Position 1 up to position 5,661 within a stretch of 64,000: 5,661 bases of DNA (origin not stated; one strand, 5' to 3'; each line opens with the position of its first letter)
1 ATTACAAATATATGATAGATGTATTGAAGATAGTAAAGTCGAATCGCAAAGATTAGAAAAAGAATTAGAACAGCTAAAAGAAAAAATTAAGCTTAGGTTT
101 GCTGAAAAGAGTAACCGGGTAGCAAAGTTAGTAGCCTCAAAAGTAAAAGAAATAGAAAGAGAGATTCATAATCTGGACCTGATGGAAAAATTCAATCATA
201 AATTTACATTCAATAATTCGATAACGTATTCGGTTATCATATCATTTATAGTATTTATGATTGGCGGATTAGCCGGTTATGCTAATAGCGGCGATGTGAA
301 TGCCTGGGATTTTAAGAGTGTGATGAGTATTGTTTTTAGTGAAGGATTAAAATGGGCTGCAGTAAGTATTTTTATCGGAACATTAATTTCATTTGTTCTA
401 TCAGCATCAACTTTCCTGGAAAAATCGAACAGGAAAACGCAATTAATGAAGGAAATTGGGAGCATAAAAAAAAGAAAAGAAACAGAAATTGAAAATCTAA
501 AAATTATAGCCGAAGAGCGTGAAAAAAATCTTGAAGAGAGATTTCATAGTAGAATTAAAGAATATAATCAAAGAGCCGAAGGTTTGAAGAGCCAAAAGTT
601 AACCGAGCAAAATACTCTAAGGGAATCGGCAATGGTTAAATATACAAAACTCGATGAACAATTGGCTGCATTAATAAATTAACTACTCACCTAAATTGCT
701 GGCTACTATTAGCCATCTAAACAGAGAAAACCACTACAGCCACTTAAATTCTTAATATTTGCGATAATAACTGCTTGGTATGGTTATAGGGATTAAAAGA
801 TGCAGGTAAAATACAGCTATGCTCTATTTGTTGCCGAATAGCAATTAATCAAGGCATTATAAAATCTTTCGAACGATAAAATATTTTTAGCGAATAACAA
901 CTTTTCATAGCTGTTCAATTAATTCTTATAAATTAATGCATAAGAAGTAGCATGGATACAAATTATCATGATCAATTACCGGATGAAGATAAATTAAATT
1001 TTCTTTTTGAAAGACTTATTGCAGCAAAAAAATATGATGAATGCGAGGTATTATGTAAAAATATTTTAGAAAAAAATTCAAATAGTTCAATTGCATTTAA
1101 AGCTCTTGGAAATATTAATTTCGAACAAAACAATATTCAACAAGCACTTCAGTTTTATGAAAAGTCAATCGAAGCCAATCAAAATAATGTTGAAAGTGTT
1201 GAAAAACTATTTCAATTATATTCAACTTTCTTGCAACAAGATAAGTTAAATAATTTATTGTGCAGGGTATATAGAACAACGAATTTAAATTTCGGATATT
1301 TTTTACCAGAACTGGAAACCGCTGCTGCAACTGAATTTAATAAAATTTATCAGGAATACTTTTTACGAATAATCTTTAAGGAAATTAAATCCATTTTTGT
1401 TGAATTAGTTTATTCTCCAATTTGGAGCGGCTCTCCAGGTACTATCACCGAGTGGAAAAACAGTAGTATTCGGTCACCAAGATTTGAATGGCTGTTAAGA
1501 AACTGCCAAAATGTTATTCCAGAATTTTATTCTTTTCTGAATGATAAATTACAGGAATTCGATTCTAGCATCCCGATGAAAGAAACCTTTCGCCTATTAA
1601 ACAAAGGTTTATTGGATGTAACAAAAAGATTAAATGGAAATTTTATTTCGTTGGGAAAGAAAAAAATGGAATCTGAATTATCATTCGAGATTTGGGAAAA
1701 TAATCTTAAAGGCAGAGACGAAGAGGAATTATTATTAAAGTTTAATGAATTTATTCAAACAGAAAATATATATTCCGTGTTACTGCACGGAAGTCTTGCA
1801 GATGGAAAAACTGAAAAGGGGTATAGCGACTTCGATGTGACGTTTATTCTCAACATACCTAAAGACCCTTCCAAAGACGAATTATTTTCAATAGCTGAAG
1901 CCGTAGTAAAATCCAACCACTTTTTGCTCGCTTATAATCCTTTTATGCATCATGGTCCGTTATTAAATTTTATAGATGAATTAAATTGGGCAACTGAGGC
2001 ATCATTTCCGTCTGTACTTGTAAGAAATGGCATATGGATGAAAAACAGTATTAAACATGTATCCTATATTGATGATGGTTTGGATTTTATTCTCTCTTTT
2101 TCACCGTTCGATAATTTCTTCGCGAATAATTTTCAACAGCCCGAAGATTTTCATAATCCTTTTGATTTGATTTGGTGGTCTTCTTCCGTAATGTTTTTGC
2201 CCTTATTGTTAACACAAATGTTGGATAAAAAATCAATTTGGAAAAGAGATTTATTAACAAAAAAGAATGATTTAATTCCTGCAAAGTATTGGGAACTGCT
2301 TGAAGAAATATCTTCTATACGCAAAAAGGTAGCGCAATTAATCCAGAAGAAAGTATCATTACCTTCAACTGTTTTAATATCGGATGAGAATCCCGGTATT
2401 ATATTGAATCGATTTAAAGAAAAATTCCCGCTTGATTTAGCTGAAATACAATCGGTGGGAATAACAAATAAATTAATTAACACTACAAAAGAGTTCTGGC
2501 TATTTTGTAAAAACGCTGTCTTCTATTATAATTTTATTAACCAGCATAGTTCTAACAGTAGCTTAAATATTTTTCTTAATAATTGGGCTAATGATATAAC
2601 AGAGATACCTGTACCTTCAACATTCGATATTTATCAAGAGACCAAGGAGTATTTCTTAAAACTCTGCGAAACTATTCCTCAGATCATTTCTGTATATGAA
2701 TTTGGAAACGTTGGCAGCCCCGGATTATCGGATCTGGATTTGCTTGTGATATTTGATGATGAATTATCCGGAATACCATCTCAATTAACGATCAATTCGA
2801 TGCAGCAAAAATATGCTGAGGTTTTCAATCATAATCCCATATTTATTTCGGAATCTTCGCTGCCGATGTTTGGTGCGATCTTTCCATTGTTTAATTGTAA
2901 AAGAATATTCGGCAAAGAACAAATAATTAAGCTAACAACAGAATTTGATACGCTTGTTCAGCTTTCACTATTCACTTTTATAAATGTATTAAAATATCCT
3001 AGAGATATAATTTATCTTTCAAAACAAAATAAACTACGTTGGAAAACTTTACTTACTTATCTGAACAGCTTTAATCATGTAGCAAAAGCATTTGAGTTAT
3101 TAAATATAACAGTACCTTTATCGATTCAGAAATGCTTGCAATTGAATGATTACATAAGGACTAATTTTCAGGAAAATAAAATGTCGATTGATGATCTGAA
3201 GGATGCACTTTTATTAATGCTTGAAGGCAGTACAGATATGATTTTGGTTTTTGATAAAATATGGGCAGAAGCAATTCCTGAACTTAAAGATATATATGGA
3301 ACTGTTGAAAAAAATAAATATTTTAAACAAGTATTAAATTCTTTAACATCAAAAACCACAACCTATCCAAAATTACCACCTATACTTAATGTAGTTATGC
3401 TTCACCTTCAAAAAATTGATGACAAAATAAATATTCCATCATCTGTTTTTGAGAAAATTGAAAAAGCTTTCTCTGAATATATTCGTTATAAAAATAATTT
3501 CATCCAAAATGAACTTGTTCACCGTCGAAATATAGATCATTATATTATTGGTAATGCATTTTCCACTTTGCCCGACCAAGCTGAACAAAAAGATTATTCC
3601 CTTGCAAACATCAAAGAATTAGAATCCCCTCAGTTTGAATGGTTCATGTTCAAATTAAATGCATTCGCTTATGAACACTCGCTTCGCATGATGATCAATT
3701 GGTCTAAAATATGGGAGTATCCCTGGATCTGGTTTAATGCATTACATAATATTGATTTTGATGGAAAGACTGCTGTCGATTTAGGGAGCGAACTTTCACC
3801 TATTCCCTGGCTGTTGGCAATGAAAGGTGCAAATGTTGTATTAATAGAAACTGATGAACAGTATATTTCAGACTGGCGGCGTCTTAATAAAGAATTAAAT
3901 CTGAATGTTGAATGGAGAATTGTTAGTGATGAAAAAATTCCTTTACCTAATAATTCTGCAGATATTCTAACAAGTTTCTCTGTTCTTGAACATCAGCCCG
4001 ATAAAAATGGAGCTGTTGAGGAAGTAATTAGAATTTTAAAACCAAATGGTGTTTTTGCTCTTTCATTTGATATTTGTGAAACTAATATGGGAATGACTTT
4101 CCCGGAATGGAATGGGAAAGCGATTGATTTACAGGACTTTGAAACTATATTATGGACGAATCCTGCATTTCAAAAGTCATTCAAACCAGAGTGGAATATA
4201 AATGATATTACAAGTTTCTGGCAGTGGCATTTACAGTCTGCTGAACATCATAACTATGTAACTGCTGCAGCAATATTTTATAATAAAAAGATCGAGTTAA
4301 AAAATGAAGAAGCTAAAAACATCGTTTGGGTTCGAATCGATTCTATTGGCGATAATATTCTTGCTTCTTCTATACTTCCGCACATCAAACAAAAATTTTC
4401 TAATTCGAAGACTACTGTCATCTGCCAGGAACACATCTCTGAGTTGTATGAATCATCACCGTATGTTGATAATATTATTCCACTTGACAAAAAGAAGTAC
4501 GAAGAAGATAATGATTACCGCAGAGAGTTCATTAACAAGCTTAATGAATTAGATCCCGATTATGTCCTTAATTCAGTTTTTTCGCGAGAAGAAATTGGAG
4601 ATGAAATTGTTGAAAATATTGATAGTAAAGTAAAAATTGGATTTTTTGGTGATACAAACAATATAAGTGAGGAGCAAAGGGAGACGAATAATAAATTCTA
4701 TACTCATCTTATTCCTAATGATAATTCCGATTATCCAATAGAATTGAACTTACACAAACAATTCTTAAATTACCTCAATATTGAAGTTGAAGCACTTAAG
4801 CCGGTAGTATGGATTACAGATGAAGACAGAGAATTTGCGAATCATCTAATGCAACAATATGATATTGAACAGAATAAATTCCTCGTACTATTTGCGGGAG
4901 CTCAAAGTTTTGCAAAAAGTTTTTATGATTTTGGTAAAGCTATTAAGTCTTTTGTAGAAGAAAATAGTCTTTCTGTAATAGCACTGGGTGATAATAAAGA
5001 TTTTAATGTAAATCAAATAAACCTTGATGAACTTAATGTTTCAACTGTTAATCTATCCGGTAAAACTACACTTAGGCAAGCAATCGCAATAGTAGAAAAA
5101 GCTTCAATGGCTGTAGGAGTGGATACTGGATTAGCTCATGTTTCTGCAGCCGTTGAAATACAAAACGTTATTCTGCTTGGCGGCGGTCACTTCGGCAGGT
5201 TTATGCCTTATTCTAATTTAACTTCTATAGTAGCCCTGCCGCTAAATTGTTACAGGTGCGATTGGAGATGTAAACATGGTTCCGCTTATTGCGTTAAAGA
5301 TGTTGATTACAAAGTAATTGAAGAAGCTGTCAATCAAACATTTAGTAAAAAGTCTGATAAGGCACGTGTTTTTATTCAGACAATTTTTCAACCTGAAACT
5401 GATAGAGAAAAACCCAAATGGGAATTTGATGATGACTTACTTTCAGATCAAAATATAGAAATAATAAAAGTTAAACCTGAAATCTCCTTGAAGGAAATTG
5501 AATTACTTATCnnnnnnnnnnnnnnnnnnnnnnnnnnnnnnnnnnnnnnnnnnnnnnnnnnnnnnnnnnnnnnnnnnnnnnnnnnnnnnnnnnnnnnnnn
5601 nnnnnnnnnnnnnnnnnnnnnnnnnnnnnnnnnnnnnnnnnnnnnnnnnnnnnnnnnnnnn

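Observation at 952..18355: Three-gene TPR-glycosyltransferase island abuts the sigma-28 flagellin gene: candidate novel flagellin glycosylation system without Maf or nonulosonic-acid genes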

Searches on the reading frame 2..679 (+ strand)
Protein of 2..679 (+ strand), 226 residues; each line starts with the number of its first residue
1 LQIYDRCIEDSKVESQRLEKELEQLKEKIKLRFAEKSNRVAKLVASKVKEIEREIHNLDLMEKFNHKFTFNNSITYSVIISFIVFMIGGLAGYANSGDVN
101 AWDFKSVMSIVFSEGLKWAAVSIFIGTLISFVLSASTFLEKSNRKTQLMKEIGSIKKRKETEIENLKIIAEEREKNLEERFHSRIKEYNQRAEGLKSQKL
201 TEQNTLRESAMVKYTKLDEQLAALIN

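Call 32: search_protein_families(library=pfam, proteins=[window:2-679:+], max_evalue=1)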
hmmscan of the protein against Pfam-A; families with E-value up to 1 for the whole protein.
window:2-679:+ (226 aa): 4 families
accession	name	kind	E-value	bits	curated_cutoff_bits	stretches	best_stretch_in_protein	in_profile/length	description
PF17082.10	Spc29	-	0.018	15.3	31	1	9-74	114-181/245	Spindle Pole Component 29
PF14150.11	YesK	-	0.022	15.4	25.2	0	71-96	34-60/81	YesK-like protein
PF08395.17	7tm_7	-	0.037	13.8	26.6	1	56-150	223-306/370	7tm Chemosensory receptor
PF05478.16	Prominin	-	0.53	8.7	34.3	1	15-90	362-438/799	Prominin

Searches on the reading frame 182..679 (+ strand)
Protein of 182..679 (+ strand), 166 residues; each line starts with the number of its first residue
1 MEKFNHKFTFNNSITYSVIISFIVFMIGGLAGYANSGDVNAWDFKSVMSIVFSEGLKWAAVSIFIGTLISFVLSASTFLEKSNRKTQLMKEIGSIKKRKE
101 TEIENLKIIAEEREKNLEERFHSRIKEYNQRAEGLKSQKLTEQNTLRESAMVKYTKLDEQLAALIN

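Call 6: search_protein_families(library=pfam, proteins=[window:182-679:+], max_evalue=0.001)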
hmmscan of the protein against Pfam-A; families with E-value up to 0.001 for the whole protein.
window:182-679:+ (166 aa): 0 families

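Call 10: find_encoding_contigs(protein=window:182-679:+, flank=10000, max_places=2)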
Protein window:182-679:+ (166 aa): no gene with exactly this product is on record in the collection.

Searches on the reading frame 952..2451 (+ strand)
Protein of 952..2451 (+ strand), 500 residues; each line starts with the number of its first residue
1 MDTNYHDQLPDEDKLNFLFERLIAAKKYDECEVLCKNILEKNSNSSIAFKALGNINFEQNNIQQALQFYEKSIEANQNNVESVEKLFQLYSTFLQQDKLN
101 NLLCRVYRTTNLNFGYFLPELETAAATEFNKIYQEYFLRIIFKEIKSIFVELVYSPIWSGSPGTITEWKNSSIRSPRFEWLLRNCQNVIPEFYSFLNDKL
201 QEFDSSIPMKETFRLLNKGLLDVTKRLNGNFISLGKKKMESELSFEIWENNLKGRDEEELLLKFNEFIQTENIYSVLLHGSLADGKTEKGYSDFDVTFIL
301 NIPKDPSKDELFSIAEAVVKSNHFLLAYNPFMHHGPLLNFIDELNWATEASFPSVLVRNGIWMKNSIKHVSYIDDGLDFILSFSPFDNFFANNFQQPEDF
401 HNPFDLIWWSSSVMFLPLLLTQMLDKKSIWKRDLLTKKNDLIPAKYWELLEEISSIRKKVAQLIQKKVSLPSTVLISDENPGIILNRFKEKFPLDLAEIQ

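Call 5: search_protein_families(library=pfam, proteins=[window:952-2451:+], max_evalue=0.001)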
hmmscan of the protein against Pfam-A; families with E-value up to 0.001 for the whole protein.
window:952-2451:+ (500 aa): 7 families
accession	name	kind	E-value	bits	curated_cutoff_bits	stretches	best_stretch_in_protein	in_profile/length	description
PF00515.34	TPR_1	-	2e-06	27.8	27.8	1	48-79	3-34/34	Tetratricopeptide repeat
PF13431.12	TPR_17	-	2e-05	25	24.4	0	34-67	1-34/34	Tetratricopeptide repeat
PF25063.1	ARM_TT21_C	-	5.8e-05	23.5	35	1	21-83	104-166/209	Tetratricopeptide repeat protein 21 C-terminal ARM domain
PF07719.23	TPR_2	-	0.00016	21.9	27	0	48-79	3-34/34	Tetratricopeptide repeat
PF01909.29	NTP_transf_2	-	0.00039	21.2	21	0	263-316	3-59/93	Nucleotidyltransferase domain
PF14559.12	TPR_19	-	0.00047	20.9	25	1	22-81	1-59/68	Tetratricopeptide repeat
PF13424.12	TPR_12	-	0.00089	19.9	30.1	0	28-76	26-75/77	Tetratricopeptide repeat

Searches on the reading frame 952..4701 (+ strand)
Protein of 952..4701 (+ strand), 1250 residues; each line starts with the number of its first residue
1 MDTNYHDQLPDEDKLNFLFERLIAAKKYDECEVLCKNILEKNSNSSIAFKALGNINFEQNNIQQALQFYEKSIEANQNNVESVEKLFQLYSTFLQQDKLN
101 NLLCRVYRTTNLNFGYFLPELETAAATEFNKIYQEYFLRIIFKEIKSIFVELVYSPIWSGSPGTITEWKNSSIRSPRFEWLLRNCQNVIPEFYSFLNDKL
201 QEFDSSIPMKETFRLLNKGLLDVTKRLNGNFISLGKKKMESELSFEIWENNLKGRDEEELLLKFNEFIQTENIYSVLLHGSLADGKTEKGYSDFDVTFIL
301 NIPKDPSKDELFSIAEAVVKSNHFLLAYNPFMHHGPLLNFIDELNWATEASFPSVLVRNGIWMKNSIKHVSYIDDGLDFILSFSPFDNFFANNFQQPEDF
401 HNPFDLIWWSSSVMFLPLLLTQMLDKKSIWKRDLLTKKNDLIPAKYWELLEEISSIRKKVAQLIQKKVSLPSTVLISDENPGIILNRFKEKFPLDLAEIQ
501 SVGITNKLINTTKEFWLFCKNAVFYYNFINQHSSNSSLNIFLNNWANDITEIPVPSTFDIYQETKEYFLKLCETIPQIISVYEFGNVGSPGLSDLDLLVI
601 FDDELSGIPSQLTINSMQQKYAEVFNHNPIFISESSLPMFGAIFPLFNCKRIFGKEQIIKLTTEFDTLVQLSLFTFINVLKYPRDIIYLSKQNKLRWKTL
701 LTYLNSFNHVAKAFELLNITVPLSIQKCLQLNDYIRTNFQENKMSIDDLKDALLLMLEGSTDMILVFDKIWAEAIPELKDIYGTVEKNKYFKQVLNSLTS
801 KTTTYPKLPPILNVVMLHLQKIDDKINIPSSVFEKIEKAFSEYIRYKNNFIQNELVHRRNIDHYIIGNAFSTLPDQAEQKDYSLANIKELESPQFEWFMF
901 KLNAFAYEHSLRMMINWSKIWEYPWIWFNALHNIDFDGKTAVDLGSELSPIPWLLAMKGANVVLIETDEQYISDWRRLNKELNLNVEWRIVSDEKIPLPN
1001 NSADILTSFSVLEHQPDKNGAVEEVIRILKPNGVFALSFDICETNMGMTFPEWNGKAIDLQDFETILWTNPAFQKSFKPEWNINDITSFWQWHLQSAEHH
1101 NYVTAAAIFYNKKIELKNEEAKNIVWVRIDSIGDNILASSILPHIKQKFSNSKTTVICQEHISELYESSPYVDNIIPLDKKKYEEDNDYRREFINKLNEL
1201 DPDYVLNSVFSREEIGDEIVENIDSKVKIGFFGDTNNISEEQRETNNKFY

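Call 20: search_solved_structures(query=window:952-4701:+, max_evalue=0.01)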
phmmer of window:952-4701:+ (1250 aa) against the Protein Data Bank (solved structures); distinct sequences matched with E-value up to 0.01: 25.
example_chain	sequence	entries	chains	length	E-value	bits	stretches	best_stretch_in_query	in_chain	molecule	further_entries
9qhb_A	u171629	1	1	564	6.3e-19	70.5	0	27-89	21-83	Engineered tetratricopeptide repeat protein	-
8bu0_A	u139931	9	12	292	1.3e-12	49.5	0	27-89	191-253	Consensus tetratricopeptide repeat protein | Crystal structure of an 8-repeat consensus TPR superhelix with Zinc. | Monomer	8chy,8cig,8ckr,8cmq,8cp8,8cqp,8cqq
9qhc_A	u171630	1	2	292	9.5e-11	43.4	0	27-89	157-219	Engineered tetratricopeptide repeat protein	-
7obi_A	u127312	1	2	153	2.9e-09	38.4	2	36-90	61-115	CTPR-rv4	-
1na0_A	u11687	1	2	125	5.6e-08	34.2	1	27-86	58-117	designed protein CTPR3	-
3kd7_A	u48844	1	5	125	3.8e-07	31.4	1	43-82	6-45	CTPR390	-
2wqh_A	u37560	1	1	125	1.3e-06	29.6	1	27-86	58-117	CTPR3Y3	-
6vfh_A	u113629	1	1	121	2.4e-06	28.8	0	36-82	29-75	T33_dn10A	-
2fo7_A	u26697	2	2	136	4.5e-06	27.9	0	27-87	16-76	SYNTHETIC CONSENSUS TPR PROTEIN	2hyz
8ch0_A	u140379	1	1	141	6.7e-06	27.3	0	27-87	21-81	Consensus tetratricopeptide repeat protein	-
6v8e_A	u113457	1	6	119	6.9e-06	27.3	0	37-82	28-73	Designed protein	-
6vl6_A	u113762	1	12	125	1.4e-05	26.2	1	27-88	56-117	T33_dn2A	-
9gzg_A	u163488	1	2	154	1.4e-05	26.2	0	27-91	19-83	Engineered CTPR protein with glutamic acids for conductivity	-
1na3_A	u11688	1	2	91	1.9e-05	25.8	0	43-82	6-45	designed protein CTPR2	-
6vfj_B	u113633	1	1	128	2.4e-05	25.5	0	37-82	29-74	I53_dn5B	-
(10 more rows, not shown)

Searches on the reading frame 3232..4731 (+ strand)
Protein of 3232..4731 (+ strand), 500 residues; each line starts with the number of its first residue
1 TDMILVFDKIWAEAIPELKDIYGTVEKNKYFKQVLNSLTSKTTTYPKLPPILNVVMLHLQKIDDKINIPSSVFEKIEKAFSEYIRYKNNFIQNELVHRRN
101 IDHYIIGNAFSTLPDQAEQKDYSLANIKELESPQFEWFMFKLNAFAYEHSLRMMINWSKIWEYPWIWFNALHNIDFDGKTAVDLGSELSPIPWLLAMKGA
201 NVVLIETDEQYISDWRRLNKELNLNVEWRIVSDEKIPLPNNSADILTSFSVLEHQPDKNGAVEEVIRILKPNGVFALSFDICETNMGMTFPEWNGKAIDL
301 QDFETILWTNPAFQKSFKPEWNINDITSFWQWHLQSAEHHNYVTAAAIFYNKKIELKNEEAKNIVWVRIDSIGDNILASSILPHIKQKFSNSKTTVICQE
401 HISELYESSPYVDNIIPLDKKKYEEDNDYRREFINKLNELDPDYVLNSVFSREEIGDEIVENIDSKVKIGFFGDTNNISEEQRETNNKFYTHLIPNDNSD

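Call 5: search_protein_families(library=pfam, proteins=[window:3232-4731:+], max_evalue=0.001)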
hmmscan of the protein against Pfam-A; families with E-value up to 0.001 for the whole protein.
window:3232-4731:+ (500 aa): 6 families
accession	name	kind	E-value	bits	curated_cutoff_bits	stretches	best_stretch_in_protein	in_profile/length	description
PF08241.18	Methyltransf_11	-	3.2e-13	50.6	21.2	1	195-276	14-94/95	Methyltransferase domain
PF13649.12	Methyltransf_25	-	1.9e-09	38.5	27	1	195-273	15-97/97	Methyltransferase domain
PF13847.12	Methyltransf_31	-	2e-09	37.8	27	1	180-278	6-110/145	Methyltransferase domain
PF08242.18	Methyltransf_12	-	7.7e-07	30.2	30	1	194-275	13-98/98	Methyltransferase domain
PF13489.12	Methyltransf_23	-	2.6e-05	24.4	27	1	198-295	43-124/164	Methyltransferase domain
PF01209.24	Ubie_methyltran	-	0.0002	21.3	20.1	1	201-276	74-150/233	ubiE/COQ5 methyltransferase family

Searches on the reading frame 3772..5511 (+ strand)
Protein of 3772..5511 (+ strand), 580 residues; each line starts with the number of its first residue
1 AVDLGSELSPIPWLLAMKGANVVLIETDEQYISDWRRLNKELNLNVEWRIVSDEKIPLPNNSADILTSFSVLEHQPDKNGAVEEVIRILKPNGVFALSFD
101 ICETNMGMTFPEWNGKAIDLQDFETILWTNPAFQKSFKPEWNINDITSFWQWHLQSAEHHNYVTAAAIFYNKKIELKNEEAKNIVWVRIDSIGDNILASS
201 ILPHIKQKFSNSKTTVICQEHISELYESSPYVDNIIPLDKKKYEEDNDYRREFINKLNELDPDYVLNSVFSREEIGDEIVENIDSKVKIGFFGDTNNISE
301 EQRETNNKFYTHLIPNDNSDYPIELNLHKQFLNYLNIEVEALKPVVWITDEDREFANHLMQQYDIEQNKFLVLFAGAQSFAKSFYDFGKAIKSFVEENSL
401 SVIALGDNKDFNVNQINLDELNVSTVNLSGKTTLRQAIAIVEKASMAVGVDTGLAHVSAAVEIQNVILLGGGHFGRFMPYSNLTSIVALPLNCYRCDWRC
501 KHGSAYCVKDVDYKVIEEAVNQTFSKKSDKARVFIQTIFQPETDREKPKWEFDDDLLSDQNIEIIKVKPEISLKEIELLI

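Call 18: search_protein_families(library=ncbifam, proteins=[window:3772-5511:+], max_evalue=0.001)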
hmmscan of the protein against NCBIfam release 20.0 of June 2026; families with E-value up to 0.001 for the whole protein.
window:3772-5511:+ (580 aa): 17 families
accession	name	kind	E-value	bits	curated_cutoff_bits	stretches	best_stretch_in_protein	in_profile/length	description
TIGR02195.1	heptsyl_trn_II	equivalog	6.4e-18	65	134.6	1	191-521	9-335/339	lipopolysaccharide heptosyltransferase II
TIGR02193.1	heptsyl_trn_I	equivalog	2.5e-16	59.8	185.3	2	368-481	180-293/320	lipopolysaccharide heptosyltransferase I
TIGR02201.1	heptsyl_trn_III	equivalog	3.7e-16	59.1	170.2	1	184-484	2-301/344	putative lipopolysaccharide heptosyltransferase III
NF007742.0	PRK10422.1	equivalog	3.5e-15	55.6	467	1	179-482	3-301/352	lipopolysaccharide core heptosyltransferase RfaQ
NF008162.0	PRK10916.1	equivalog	3.4e-10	39.6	569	1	190-488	9-306/348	ADP-heptose--LPS heptosyltransferase RfaF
NF008823.0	PRK11873.1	subfamily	2.6e-09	37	263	1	43-101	126-184/272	arsenite methyltransferase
NF008204.0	PRK10964.1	equivalog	1.2e-07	31.2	437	1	352-471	162-281/322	lipopolysaccharide heptosyltransferase RfaC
NF041537.1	ArsM_AhpD_UU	exception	4.3e-07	29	510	1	37-98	120-181/345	arsenite methyltransferase/AhpD domain selenoprotein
NF041536.1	ArsM_DUF2284_UU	exception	7.9e-07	27.8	575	1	45-102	128-185/459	arsenite methyltransferase/DUF2284 domain selenoprotein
NF047649.1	MTase_UXPK_star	exception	1.3e-05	24.4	460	1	19-98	102-182/283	methyltransferase/UXPK-star double selenoprotein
NF045667.1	MTase_DVU1556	equivalog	1.7e-05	24.4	155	1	16-106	42-127/213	DVU_1556 family methyltransferase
TIGR01983.1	UbiG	equivalog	2.9e-05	23.5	102.95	1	15-98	67-152/228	bifunctional 2-polyprenyl-6-hydroxyphenol methylase/3-demethylubiquinol 3-O-methyltransferase UbiG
NF041255.1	mycofact_MftM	equivalog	6.5e-05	22.4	200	1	2-99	144-243/289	mycofactocin oligosaccharide methyltransferase MftM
NF001240.0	PRK00216.1-1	equivalog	0.0001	21.4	378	1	37-95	108-166/251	bifunctional demethylmenaquinone methyltransferase/2-methoxy-6-polyprenyl-1,4-benzoquinol methylase UbiE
NF001242.0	PRK00216.1-3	equivalog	0.00042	19.8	351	0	33-97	111-176/258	bifunctional demethylmenaquinone methyltransferase/2-methoxy-6-polyprenyl-1,4-benzoquinol methylase UbiE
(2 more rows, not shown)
